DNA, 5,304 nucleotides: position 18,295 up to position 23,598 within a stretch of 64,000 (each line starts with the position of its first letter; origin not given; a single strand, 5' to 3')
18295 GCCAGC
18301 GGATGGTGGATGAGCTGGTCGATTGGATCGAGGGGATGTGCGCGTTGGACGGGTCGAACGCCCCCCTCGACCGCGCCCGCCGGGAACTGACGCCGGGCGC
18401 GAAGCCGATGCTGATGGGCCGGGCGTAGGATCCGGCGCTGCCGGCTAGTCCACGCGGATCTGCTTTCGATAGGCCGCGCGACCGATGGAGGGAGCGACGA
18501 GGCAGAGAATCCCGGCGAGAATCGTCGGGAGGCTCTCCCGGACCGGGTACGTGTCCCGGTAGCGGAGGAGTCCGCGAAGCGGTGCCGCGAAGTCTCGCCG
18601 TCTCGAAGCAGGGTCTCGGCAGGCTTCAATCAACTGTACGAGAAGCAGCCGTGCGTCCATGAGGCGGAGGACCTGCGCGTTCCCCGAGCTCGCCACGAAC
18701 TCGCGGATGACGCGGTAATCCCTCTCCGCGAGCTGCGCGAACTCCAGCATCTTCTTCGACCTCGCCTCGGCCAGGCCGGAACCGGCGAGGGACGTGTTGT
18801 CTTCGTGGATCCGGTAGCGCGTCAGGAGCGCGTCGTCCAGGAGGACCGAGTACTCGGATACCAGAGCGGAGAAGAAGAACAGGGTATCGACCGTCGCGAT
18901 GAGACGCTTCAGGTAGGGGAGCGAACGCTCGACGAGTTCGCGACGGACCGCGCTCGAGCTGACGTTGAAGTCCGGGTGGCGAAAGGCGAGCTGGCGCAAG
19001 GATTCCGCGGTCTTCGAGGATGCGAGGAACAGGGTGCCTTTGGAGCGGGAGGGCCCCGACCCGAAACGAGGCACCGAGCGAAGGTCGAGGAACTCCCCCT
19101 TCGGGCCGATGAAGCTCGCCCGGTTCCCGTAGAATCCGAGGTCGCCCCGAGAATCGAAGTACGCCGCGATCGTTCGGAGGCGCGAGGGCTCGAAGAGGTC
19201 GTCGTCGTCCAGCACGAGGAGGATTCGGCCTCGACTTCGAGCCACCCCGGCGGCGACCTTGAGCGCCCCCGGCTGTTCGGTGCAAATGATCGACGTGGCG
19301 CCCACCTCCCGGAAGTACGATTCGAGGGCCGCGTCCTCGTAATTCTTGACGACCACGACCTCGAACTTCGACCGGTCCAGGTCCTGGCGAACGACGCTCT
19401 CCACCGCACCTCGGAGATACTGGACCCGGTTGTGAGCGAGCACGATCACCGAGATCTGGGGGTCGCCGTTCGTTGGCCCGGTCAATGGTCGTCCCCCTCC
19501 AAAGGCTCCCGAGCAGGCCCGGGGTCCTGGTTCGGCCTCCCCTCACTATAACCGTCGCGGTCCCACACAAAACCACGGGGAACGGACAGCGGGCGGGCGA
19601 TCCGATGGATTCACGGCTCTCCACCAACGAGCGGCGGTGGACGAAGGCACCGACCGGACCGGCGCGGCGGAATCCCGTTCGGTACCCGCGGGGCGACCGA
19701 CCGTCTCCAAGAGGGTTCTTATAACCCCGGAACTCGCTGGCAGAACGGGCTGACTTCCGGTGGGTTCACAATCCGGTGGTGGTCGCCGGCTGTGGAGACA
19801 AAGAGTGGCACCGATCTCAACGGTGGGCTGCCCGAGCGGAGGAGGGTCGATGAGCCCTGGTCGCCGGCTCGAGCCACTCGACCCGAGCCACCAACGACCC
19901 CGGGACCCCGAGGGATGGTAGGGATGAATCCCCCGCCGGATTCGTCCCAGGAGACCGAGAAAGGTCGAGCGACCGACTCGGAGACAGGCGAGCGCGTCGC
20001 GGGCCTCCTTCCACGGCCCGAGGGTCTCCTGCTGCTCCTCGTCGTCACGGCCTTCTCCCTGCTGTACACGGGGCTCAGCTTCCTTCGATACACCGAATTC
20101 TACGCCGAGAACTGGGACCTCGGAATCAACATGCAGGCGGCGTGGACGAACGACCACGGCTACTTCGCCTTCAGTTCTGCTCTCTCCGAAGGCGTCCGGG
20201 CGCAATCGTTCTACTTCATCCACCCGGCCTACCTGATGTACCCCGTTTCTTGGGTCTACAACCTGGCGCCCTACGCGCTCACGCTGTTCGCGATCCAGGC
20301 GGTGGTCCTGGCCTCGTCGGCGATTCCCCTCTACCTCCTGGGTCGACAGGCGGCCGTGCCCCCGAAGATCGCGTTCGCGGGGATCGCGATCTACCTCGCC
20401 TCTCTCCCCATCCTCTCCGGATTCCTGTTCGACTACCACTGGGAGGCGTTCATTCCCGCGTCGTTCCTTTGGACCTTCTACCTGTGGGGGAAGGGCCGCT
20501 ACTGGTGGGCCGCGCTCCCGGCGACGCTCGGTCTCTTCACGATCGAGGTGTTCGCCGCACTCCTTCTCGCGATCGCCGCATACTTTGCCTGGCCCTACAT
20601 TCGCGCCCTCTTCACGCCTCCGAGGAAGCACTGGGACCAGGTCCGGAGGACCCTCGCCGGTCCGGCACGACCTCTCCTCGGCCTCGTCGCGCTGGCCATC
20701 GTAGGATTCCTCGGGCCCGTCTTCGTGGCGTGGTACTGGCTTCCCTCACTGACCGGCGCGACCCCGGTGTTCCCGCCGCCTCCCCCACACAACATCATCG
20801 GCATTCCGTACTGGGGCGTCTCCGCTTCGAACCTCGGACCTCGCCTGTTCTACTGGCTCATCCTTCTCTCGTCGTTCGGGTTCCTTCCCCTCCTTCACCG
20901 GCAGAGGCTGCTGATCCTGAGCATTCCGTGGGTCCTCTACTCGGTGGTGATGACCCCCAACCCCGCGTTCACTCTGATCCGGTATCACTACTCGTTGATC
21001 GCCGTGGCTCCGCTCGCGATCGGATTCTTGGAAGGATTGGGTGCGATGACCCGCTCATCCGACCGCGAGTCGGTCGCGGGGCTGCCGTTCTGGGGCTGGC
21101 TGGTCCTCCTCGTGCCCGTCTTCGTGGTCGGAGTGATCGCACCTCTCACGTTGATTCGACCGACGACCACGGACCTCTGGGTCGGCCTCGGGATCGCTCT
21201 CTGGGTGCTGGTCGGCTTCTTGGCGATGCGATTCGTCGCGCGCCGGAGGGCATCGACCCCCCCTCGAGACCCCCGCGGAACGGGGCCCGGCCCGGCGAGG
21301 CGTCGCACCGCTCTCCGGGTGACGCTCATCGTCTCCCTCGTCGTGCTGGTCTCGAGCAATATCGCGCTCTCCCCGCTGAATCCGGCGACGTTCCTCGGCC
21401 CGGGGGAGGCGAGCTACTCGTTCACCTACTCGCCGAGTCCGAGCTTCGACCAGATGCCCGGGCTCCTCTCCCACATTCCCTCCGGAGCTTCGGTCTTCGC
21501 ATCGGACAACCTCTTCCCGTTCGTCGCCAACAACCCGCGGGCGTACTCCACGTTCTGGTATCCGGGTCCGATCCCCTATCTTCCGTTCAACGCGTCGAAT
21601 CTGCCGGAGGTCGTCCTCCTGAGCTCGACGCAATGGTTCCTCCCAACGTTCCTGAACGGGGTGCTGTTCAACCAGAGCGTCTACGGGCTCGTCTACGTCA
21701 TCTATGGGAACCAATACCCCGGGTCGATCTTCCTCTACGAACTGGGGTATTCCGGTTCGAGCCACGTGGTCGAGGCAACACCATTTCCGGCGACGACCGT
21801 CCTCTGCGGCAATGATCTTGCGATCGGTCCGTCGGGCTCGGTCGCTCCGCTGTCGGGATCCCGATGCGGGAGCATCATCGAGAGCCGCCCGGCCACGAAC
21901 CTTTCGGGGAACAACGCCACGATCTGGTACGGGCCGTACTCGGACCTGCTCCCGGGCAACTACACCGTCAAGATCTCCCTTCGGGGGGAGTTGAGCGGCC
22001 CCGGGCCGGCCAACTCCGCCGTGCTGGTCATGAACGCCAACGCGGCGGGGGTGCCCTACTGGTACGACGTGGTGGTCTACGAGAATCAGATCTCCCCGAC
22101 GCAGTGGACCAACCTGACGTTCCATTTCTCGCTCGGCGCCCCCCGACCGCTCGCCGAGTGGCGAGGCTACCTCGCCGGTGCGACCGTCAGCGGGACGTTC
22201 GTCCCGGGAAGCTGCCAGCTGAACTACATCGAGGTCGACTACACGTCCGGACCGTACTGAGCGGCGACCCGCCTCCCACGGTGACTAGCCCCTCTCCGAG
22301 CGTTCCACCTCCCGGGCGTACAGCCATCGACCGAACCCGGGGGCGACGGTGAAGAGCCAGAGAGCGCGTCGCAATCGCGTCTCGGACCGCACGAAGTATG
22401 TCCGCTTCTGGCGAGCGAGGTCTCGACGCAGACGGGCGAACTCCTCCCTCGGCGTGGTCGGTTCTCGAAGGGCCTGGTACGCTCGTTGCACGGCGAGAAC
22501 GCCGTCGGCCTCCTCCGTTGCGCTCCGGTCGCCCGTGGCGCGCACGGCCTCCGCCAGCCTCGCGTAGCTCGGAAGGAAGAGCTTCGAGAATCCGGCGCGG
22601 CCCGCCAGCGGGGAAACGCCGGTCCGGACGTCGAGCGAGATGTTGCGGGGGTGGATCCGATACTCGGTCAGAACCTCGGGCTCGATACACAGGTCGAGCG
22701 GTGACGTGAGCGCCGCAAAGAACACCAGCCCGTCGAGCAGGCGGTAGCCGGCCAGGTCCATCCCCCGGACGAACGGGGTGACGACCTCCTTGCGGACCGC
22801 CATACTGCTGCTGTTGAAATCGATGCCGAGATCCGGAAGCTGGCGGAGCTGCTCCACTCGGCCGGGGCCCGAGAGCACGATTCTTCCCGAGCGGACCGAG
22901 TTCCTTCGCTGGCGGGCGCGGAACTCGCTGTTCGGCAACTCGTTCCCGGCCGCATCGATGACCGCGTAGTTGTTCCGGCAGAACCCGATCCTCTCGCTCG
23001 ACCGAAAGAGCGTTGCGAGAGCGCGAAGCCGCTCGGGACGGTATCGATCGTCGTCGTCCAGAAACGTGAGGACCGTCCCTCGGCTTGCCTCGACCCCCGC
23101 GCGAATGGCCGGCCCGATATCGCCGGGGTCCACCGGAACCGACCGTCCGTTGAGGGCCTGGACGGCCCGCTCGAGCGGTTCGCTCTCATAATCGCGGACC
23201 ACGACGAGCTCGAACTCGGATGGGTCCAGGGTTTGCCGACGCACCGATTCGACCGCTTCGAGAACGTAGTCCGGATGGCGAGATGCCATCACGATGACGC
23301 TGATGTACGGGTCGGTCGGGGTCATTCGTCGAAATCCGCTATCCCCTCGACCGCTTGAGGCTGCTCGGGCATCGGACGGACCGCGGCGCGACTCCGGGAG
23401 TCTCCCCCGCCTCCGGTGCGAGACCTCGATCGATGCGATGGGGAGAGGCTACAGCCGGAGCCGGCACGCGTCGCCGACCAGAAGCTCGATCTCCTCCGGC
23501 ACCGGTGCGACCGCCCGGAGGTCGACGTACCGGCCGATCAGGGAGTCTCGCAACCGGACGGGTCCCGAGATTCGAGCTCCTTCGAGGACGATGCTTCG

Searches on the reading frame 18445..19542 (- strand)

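Call 15: search_protein_families(library=pfam, proteins=[window:18445-19542:-], max_evalue=0.001)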
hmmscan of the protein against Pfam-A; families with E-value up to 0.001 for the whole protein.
window:18445-19542:- (365 aa): 2 families
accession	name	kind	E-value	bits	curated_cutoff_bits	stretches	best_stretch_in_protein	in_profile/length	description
PF00535.33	Glycos_transf_2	-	1.2e-14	55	23.3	1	31-178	1-138/168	Glycosyl transferase family 2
PF13641.12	Glyco_tranf_2_3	-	3.5e-11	44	27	1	28-208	1-175/230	Glycosyltransferase like family 2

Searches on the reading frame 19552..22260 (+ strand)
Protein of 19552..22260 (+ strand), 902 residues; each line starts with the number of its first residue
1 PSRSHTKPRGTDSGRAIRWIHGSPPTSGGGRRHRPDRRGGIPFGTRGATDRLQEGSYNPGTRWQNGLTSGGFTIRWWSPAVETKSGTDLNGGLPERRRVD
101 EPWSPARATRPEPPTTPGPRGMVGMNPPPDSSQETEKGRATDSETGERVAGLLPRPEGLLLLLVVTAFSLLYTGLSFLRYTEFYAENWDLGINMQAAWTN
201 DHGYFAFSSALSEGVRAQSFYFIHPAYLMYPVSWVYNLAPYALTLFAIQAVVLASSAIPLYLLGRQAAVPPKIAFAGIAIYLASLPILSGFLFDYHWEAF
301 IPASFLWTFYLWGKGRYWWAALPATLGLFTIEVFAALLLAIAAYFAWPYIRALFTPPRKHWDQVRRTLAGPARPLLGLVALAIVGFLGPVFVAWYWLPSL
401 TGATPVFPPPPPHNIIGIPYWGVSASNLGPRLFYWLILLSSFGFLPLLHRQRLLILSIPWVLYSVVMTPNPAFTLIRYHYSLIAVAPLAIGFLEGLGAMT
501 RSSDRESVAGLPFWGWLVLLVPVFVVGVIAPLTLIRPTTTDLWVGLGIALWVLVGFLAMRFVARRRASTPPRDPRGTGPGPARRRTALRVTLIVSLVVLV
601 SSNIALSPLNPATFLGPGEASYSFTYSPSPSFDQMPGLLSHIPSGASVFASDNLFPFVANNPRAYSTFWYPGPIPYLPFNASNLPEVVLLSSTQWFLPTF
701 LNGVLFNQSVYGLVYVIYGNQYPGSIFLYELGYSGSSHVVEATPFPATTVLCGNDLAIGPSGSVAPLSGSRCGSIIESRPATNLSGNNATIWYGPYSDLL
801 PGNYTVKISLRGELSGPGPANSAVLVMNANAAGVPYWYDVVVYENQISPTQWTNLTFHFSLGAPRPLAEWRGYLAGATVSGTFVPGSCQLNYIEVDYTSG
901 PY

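Call 15: search_protein_families(library=pfam, proteins=[window:19552-22260:+], max_evalue=0.001)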
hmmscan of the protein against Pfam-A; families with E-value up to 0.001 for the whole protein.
window:19552-22260:+ (902 aa): 1 family
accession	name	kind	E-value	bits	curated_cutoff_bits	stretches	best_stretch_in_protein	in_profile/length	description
PF09852.15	DUF2079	-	2.4e-32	113.1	28.2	2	179-525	1-336/459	Predicted membrane protein (DUF2079)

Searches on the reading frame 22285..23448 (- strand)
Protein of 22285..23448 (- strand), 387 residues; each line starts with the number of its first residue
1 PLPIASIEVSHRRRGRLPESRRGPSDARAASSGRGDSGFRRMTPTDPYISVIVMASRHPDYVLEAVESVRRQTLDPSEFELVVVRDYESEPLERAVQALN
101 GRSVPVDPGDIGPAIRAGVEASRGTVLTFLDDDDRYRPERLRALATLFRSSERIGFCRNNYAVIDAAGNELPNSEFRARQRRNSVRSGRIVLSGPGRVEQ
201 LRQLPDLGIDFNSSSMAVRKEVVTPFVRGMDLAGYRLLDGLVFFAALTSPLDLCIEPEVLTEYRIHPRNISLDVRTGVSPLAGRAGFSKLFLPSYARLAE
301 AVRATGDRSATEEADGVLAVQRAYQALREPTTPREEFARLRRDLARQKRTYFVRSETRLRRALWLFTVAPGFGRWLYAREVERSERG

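Call 10: search_protein_families(library=pfam, proteins=[window:22285-23448:-], max_evalue=0.001)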
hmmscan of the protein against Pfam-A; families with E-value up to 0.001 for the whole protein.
window:22285-23448:- (387 aa): 1 family
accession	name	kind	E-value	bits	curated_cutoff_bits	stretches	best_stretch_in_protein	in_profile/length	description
PF00535.33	Glycos_transf_2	-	4.1e-14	53.3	23.3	1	50-191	1-132/168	Glycosyl transferase family 2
